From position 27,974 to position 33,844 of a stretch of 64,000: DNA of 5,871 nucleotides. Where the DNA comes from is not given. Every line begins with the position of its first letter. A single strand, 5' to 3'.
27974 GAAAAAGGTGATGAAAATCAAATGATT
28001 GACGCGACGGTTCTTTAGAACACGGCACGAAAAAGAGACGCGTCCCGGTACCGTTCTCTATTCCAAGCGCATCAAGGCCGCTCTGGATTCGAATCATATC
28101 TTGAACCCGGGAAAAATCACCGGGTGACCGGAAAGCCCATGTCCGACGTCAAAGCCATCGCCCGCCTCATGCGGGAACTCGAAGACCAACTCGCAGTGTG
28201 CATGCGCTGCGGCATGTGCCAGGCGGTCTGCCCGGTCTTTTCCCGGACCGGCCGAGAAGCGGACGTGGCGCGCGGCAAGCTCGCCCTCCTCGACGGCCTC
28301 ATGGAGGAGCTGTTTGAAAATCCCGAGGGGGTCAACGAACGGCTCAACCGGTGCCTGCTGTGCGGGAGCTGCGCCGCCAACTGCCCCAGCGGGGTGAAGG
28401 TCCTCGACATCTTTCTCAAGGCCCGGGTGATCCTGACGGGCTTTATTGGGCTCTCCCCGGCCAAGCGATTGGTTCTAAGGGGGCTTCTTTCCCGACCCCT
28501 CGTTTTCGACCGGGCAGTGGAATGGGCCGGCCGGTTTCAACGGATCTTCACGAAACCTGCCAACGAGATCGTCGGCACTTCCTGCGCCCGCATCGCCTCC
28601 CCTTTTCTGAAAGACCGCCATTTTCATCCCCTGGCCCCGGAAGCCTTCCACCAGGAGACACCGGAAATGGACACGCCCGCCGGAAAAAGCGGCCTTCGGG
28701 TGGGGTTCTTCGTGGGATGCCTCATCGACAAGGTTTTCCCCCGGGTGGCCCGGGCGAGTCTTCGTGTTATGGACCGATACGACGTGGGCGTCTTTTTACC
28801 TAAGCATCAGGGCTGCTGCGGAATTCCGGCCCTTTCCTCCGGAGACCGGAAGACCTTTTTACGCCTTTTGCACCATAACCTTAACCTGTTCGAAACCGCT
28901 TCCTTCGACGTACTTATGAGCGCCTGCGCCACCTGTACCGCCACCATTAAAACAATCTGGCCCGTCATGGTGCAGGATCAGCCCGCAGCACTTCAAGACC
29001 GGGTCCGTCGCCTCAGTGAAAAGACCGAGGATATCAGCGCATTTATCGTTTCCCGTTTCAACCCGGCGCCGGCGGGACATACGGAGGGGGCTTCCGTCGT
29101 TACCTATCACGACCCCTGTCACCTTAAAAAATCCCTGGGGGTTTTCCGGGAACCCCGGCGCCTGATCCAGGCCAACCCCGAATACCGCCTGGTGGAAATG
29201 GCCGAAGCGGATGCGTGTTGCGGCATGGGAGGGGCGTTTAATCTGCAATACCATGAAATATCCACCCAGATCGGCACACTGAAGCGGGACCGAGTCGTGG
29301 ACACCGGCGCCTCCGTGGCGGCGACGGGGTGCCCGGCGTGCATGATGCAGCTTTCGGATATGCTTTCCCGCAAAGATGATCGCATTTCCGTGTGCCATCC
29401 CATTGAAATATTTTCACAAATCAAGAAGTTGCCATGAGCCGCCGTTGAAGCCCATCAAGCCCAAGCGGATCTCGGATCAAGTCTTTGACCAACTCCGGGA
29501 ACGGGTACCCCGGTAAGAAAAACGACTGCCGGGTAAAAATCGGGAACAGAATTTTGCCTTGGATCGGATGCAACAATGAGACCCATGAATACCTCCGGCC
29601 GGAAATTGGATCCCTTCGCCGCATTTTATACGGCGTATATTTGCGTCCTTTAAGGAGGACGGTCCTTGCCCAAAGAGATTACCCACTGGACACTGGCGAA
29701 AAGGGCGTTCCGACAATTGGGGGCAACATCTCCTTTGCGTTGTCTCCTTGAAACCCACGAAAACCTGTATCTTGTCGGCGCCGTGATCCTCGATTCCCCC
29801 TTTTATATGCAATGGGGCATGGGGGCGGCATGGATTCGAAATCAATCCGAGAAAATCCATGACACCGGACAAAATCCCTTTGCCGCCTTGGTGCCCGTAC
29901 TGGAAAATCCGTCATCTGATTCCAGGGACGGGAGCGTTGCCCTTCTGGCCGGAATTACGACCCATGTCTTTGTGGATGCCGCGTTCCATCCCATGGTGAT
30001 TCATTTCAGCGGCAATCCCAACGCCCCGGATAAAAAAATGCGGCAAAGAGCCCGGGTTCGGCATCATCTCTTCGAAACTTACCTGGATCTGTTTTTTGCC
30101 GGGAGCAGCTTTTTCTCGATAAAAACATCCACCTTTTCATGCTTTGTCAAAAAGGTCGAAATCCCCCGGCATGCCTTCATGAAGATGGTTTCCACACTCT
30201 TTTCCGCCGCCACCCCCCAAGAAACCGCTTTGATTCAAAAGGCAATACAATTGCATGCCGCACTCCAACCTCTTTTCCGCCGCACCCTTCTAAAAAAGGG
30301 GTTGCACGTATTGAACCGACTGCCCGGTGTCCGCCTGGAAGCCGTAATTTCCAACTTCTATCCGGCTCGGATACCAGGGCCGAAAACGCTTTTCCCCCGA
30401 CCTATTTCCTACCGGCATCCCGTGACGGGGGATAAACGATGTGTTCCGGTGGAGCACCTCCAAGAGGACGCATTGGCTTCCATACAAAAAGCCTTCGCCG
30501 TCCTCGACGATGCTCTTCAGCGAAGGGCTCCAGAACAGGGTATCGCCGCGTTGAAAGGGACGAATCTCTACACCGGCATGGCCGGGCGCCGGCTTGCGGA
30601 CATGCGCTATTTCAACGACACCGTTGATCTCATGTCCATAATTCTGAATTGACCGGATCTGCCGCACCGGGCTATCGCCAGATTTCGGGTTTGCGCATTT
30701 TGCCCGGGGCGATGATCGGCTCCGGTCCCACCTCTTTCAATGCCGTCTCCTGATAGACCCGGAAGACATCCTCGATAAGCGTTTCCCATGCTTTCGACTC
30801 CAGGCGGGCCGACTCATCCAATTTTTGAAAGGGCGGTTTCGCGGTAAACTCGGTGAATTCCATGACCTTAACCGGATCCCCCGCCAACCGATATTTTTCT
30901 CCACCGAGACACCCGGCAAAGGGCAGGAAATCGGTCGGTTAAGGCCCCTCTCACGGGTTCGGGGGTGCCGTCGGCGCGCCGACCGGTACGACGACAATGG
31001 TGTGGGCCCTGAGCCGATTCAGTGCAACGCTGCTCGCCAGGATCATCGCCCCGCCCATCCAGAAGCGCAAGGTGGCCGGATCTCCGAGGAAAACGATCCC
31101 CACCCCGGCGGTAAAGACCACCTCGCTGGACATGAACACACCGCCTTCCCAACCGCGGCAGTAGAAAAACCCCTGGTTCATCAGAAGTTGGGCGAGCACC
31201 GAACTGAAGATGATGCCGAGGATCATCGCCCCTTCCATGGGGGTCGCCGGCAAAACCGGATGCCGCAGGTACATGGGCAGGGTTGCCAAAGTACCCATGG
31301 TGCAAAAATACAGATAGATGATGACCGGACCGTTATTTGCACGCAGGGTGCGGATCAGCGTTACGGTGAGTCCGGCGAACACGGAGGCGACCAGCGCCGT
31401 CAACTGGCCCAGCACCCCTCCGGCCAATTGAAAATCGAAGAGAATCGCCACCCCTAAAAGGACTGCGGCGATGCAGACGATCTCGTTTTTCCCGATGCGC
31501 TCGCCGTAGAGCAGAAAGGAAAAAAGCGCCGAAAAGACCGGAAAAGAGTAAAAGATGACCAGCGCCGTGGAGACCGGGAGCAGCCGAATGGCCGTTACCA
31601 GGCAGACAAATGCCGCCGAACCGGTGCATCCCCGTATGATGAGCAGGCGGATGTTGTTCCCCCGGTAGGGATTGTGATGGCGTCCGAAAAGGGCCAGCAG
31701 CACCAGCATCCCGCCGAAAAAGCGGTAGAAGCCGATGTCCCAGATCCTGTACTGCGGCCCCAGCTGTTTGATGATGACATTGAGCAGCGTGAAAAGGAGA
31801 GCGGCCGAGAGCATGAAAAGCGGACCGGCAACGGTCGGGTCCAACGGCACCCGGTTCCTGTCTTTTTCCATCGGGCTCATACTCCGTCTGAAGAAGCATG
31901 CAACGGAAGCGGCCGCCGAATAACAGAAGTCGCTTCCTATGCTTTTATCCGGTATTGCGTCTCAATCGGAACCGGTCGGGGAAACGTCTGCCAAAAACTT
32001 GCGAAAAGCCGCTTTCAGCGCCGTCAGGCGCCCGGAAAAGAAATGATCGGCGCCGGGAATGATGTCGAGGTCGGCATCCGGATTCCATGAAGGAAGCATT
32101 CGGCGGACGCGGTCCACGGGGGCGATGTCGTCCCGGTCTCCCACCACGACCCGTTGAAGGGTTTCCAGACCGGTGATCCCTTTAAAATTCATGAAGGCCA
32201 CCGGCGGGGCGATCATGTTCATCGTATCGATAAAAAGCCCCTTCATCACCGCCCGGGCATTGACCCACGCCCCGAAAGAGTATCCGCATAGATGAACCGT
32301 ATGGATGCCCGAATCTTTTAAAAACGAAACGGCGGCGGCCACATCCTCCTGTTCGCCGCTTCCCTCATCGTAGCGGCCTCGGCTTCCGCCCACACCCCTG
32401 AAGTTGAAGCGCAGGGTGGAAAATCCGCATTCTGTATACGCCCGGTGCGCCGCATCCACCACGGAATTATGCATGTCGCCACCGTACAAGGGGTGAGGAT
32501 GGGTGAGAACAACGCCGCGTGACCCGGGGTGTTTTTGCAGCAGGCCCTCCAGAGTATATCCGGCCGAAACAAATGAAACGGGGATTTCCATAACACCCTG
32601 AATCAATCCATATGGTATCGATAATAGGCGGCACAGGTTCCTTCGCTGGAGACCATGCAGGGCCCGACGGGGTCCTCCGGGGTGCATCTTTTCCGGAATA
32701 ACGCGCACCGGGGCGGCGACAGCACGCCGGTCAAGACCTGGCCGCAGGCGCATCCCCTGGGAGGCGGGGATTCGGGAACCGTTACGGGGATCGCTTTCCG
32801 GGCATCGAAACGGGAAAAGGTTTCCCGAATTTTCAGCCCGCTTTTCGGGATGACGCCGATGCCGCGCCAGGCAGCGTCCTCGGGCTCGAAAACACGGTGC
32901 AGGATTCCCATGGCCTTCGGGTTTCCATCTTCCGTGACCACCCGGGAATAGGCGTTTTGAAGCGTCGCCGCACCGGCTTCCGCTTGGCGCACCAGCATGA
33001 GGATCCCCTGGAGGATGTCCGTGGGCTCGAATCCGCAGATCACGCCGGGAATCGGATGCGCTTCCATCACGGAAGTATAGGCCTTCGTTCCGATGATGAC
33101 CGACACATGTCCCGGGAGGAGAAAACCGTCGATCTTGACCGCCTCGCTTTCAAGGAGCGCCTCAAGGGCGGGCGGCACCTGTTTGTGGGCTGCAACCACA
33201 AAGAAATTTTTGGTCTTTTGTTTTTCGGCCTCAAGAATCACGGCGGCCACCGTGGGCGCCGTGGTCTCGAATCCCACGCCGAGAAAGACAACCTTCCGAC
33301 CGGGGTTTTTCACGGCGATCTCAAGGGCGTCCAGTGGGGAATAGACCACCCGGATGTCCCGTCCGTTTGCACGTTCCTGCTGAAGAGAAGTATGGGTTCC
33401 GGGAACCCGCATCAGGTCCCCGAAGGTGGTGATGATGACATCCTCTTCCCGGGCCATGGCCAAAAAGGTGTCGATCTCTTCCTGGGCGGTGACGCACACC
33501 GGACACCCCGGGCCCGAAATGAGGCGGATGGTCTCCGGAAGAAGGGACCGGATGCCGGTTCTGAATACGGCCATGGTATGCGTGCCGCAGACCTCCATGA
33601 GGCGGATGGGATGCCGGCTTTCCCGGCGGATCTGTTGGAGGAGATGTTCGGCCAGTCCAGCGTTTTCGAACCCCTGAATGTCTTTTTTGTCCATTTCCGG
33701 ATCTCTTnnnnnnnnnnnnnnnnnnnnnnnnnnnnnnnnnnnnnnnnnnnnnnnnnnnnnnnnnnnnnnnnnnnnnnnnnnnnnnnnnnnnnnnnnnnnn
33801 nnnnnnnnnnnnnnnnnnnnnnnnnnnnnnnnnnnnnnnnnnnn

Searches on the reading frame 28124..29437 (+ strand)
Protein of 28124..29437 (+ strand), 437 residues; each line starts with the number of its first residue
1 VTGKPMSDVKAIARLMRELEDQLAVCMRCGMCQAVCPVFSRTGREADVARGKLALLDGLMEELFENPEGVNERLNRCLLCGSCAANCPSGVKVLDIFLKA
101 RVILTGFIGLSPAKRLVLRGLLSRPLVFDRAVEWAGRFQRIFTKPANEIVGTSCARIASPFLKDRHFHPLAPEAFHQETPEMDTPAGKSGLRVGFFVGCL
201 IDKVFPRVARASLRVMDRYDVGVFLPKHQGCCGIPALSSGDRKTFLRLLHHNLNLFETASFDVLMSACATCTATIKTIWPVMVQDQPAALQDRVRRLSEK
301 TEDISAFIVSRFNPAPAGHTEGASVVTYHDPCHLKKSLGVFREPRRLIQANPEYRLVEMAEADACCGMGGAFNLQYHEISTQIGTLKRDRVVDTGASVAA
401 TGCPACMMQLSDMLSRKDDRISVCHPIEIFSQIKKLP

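Call 55: search_protein_families(library=pfam, proteins=[window:28124-29437:+], max_evalue=0.00001)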
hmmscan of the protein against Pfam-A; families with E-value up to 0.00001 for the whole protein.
window:28124-29437:+ (437 aa): 5 families
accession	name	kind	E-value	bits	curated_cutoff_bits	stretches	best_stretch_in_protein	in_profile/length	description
PF02754.22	CCG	-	1e-28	99.7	20.6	2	193-276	1-85/85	Cysteine-rich domain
PF13183.11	Fer4_8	-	3.4e-13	50.4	27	1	23-91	2-68/68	4Fe-4S dicluster domain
PF13534.11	Fer4_17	-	7.4e-10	39.7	22.2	1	26-91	2-60/61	4Fe-4S dicluster domain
PF12838.12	Fer4_7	-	4e-08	34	27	1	26-91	2-52/52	4Fe-4S dicluster domain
PF13237.11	Fer4_10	-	4.1e-07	30.3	25.5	0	23-38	6-21/53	4Fe-4S dicluster domain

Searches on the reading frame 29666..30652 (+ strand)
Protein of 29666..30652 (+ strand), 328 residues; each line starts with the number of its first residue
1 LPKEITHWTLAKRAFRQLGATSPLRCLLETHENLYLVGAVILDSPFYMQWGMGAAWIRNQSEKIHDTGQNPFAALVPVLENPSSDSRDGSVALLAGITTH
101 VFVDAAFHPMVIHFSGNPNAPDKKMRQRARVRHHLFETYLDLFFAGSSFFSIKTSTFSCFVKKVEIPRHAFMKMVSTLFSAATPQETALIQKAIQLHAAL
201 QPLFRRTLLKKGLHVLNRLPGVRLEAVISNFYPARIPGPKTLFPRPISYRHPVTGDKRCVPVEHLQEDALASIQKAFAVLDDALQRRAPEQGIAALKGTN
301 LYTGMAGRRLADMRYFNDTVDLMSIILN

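Call 55: search_protein_families(library=pfam, proteins=[window:29666-30652:+], max_evalue=0.00001)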
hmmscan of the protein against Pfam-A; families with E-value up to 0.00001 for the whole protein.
window:29666-30652:+ (328 aa): 1 family
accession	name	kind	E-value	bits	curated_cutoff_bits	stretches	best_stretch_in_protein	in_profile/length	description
PF00882.24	Zn_dep_PLPC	-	3.7e-11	43.7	26.8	1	6-155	1-133/167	Zinc dependent phospholipase C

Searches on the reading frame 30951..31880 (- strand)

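Call 55: search_protein_families(library=pfam, proteins=[window:30951-31880:-], max_evalue=0.00001)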
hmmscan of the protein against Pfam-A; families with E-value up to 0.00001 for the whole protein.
window:30951-31880:- (309 aa): 1 family
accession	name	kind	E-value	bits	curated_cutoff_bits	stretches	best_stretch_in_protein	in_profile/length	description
PF00892.27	EamA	-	2.5e-31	109.2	28.2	2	19-148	3-134/135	EamA-like transporter family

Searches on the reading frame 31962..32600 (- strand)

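Call 58: search_protein_families(library=pfam, proteins=[window:31962-32600:-], max_evalue=0.0001)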
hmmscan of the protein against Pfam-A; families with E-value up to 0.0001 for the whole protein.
window:31962-32600:- (212 aa): 1 family
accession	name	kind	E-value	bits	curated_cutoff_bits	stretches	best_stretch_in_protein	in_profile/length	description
PF12697.13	Abhydrolase_6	-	1.4e-07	32.8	26.3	1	54-133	27-99/217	Alpha/beta hydrolase family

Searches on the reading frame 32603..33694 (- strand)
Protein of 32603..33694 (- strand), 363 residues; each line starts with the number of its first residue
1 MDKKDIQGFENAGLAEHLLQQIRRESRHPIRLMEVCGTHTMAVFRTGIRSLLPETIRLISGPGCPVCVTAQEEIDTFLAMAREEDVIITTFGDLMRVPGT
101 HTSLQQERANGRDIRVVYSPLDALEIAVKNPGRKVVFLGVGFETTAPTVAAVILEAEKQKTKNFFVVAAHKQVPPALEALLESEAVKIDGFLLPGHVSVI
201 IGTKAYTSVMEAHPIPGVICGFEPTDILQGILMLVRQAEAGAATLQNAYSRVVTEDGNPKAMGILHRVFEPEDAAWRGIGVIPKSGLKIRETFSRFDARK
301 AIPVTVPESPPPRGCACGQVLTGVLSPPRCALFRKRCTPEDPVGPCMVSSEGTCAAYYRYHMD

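Call 55: search_protein_families(library=pfam, proteins=[window:32603-33694:-], max_evalue=0.00001)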
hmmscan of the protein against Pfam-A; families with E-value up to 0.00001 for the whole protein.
window:32603-33694:- (363 aa): 1 family
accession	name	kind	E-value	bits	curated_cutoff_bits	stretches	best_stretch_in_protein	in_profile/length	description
PF01924.21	HypD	-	5e-154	513.1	25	1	15-361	3-351/351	Hydrogenase formation hypA family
